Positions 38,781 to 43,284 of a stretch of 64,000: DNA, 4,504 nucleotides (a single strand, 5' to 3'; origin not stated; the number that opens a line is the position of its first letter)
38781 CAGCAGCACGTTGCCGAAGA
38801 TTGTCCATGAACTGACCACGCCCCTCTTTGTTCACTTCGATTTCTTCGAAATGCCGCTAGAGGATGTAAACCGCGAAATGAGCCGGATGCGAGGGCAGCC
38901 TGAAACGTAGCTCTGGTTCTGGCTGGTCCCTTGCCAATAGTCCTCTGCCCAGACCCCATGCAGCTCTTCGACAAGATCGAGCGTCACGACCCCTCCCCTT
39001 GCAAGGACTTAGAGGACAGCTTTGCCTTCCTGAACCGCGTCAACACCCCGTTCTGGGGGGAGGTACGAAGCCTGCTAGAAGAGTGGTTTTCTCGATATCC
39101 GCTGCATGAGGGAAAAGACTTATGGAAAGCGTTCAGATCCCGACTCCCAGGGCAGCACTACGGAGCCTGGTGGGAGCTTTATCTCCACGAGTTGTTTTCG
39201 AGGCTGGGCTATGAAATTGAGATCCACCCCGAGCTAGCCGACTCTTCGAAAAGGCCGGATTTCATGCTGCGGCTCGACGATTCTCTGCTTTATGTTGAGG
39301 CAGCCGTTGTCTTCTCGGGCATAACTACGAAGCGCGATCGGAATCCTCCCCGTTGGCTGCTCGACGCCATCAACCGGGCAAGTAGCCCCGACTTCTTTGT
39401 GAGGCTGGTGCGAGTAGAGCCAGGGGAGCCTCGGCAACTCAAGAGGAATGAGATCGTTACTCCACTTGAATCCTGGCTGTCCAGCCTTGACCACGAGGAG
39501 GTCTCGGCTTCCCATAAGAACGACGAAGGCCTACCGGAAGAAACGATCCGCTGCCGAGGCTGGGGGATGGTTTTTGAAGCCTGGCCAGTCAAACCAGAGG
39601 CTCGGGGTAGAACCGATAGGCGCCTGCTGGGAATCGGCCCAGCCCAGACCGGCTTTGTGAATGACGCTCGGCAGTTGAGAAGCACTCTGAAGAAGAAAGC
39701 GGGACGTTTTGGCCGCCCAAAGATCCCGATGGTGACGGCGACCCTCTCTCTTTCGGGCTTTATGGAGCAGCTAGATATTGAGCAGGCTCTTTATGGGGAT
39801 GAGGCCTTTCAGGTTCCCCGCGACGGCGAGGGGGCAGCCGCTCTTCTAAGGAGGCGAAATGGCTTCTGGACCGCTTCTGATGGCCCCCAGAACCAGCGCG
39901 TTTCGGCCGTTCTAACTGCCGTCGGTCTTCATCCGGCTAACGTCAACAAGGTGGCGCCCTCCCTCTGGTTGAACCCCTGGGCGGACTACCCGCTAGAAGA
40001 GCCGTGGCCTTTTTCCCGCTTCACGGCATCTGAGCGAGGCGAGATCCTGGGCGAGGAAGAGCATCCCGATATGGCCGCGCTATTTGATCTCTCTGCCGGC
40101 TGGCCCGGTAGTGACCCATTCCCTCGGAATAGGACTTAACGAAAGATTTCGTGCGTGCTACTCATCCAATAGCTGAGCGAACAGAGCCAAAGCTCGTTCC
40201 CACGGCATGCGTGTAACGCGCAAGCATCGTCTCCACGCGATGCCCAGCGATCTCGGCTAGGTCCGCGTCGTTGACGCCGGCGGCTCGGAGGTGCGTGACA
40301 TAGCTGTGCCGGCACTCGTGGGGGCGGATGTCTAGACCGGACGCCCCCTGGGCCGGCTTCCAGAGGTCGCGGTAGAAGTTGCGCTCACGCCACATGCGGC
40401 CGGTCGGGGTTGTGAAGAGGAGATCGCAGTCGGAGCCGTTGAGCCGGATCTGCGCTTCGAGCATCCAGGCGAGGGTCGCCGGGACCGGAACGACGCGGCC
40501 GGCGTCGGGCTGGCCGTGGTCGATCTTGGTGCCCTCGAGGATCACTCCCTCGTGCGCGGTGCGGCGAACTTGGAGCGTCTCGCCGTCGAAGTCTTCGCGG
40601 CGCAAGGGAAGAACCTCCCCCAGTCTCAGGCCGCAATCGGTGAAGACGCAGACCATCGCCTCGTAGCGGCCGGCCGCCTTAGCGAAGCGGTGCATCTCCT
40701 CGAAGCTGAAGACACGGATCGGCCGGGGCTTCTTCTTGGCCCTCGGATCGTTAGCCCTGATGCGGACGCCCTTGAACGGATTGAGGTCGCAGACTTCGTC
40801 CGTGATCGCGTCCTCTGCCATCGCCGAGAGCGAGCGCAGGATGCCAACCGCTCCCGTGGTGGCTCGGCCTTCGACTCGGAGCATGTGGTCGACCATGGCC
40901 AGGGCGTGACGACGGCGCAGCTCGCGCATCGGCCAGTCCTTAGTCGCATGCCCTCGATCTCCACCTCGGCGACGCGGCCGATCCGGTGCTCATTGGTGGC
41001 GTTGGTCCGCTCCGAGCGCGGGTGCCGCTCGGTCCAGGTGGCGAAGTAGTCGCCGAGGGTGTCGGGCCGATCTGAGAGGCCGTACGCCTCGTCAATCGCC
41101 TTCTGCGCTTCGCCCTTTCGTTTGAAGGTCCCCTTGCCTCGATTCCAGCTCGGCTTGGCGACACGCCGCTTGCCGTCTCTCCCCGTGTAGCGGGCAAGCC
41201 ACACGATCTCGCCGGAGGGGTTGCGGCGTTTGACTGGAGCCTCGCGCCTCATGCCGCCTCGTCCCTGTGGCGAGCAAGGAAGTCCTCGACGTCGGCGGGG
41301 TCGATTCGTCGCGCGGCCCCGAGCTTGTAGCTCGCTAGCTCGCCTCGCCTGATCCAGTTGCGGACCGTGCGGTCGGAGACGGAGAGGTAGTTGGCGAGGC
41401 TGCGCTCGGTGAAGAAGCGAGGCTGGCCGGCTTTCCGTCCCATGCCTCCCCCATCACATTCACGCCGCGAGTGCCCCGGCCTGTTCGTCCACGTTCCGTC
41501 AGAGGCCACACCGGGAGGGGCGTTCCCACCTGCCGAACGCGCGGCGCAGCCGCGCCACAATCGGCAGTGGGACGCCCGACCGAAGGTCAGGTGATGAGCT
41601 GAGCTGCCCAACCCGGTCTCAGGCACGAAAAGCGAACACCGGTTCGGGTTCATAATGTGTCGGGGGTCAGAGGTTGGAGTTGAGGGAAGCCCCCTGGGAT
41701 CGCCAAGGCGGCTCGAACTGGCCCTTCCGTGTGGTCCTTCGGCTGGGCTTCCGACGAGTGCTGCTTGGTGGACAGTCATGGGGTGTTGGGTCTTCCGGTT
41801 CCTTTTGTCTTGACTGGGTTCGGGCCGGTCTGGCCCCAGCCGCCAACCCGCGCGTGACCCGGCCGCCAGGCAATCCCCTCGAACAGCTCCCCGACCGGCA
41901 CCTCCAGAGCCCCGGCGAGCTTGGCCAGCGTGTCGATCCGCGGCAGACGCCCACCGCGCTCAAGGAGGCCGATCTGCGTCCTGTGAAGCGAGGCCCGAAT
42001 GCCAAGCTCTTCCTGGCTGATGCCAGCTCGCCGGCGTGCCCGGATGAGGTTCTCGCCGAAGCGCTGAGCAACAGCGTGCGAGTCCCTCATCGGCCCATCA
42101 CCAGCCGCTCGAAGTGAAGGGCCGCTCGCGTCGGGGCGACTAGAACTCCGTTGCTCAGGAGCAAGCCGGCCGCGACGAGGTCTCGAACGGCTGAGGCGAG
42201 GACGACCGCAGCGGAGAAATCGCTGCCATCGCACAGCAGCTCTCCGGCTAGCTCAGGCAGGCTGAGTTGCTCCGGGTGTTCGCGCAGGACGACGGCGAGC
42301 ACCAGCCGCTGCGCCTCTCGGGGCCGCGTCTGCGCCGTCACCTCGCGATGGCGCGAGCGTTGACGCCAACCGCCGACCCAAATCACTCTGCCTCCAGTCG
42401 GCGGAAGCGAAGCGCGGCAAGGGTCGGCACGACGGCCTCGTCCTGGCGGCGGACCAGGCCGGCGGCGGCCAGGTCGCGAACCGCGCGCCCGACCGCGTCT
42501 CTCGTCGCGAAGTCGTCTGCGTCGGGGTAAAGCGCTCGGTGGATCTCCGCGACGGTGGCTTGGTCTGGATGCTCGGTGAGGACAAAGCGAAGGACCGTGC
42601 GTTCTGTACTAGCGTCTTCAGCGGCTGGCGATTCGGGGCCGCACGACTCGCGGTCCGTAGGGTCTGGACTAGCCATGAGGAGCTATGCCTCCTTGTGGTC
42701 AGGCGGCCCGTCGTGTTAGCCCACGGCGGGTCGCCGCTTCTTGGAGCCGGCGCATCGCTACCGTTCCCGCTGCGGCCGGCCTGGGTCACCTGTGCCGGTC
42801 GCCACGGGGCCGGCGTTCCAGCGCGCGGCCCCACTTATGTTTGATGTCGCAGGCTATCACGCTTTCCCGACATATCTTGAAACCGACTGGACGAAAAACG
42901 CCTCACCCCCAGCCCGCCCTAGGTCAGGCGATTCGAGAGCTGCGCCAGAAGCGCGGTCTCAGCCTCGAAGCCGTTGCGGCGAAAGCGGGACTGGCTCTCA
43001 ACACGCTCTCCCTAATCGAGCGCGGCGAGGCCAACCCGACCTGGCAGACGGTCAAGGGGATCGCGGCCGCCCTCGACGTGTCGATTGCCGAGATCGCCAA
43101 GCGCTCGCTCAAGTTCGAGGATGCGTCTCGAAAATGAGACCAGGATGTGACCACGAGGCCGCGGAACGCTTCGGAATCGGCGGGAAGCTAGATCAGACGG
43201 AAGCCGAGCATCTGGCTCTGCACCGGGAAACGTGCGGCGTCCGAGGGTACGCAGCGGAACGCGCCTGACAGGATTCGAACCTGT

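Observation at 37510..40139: Low-GC two-gene cargo cassette (AlbA_2/Schlafen-like + PD-(D/E)xK-like) on the tRNA-Arg island: candidate uncharacterised defence system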

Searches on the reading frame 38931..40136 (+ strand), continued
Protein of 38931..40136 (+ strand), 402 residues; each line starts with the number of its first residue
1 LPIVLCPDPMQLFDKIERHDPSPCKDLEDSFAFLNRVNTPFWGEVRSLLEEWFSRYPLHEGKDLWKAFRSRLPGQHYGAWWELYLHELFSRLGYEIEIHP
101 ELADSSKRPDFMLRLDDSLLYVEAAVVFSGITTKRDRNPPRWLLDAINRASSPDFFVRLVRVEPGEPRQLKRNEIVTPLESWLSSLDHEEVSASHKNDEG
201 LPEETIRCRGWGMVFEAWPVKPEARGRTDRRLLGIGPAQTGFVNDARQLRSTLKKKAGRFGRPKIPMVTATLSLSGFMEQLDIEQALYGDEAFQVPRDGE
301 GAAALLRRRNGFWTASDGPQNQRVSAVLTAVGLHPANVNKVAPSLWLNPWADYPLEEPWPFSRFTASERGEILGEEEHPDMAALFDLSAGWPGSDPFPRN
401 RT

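Call 87: fold_search(model_id=the predicted structure, library=viral)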
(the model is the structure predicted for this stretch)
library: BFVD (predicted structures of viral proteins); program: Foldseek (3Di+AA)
matches with E <= 10: 581; with E <= 0.001: 0
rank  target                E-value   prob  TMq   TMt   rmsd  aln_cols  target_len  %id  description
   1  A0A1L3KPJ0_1          7.3e-03  0.75  0.16  0.06  14.1       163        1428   16  RNA-dependent RNA polymerase [Beihai sesarmid crab virus 5]
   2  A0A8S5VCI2            1.1e-02  0.99  0.11  0.11   6.9        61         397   16  Restriction enzyme [Siphoviridae sp. ctDXu9]
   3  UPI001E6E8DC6         1.5e-02  1.00  0.13  0.37   3.3        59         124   17  (no name look-up for this kind of identifier)
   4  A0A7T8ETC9            1.7e-02  0.98  0.11  0.16   6.1        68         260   18  (no name in the UniProt tables at hand)
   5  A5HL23                2.7e-02  0.80  0.12  0.35  18.4        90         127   20  PfWMP3_29 [Phormidium phage Pf-WMP3]
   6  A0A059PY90            2.7e-02  0.25  0.13  0.16  24.2       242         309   14  Uncharacterized protein [Anabaena phage A-4L]
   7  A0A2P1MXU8            3.2e-02  0.91  0.11  0.13  20.9       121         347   12  Uncharacterized protein [Staphylococcus phage phiSA_BS1]
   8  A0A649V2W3            3.4e-02  0.98  0.13  0.27   4.9        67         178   15  DUF2726 domain-containing protein [Lactococcus phage P1048]
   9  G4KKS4                3.8e-02  0.66  0.12  0.17  20.2       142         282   12  (no name in the UniProt tables at hand)
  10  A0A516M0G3            3.8e-02  0.20  0.11  0.25  20.9       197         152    9  (no name in the UniProt tables at hand)
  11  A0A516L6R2            4.0e-02  0.99  0.12  0.32   3.1        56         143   23  (no name in the UniProt tables at hand)
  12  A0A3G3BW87            4.5e-02  0.75  0.13  0.20  13.7       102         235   19  (no name in the UniProt tables at hand)
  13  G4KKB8                5.1e-02  0.95  0.12  0.15   5.2        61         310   20  (no name in the UniProt tables at hand)
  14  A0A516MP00            5.1e-02  0.60  0.12  0.25  10.1        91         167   12  (no name in the UniProt tables at hand)
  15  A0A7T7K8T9            6.1e-02  0.72  0.10  0.27  13.9        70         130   17  (no name in the UniProt tables at hand)
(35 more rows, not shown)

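Call 96: list_cluster_members(proteins=[window:38958-40136:+, P0052, P0001])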
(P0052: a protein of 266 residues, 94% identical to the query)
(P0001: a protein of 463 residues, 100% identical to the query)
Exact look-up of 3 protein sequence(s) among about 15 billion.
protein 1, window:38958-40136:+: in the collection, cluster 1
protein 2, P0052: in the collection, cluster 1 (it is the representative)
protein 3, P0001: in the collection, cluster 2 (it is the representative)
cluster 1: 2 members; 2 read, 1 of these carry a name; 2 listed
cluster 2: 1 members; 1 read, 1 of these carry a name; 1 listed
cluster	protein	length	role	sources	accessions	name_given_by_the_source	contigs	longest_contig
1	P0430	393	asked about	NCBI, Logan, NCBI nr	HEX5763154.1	MAG TPA: hypothetical protein VFY04_08535 [Solirubrobacterales bacterium] | hypothetical protein [Solirubrobacterales bacterium]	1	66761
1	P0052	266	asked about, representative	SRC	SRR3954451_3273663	-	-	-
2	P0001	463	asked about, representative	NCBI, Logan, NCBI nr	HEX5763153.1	MAG TPA: hypothetical protein VFY04_08530 [Solirubrobacterales bacterium] | hypothetical protein [Solirubrobacterales bacterium]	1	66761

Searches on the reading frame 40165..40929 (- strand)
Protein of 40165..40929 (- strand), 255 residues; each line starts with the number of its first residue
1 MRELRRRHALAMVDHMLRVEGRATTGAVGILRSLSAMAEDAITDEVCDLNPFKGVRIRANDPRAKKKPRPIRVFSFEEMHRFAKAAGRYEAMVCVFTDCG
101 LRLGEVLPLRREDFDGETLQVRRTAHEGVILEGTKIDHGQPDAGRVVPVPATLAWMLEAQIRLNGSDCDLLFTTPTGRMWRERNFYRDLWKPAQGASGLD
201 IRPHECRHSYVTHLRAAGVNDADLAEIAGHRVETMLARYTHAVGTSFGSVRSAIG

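Call 53: search_protein_families(library=pfam, proteins=[window:40165-40929:-], max_evalue=0.01)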
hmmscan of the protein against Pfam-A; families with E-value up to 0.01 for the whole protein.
window:40165-40929:- (255 aa): 1 family
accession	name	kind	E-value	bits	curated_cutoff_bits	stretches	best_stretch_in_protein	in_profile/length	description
PF00589.27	Phage_integrase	-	3.7e-15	56.6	27.1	1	84-242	19-168/172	Phage integrase family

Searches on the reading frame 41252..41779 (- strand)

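Call 53: search_protein_families(library=pfam, proteins=[window:41252-41779:-], max_evalue=0.01)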
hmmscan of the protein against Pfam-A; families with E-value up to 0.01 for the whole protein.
window:41252-41779:- (176 aa): 2 families
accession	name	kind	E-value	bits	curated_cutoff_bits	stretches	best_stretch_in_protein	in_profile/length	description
PF12728.13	HTH_17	-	3.9e-12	46.7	27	1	128-172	7-51/51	Helix-turn-helix domain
PF07022.19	Phage_CI_repr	-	0.0064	17.3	22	0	124-148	14-38/65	Bacteriophage CI repressor helix-turn-helix domain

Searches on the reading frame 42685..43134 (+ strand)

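Call 53: search_protein_families(library=pfam, proteins=[window:42685-43134:+], max_evalue=0.01)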
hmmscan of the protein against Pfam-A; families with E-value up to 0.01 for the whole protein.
window:42685-43134:+ (150 aa): 6 families
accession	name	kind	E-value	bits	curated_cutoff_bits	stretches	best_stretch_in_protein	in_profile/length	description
PF01381.28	HTH_3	-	2.8e-14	53.3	23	1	83-137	1-55/55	Helix-turn-helix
PF13560.12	HTH_31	-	1.7e-13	51.1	27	1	78-138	1-62/64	Helix-turn-helix domain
PF13443.12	HTH_26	-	9.7e-09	35.8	22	1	83-139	2-59/63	Cro/C1-type HTH DNA-binding domain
PF12844.13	HTH_19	-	3.7e-07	30.4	30.2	1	80-136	1-57/64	Helix-turn-helix domain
PF13413.12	HTH_25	-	0.00037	20.7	24.6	1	83-115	2-34/62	Helix-turn-helix domain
PF13693.12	HTH_35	-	0.0071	16.7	25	0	88-137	12-58/75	Winged helix-turn-helix DNA-binding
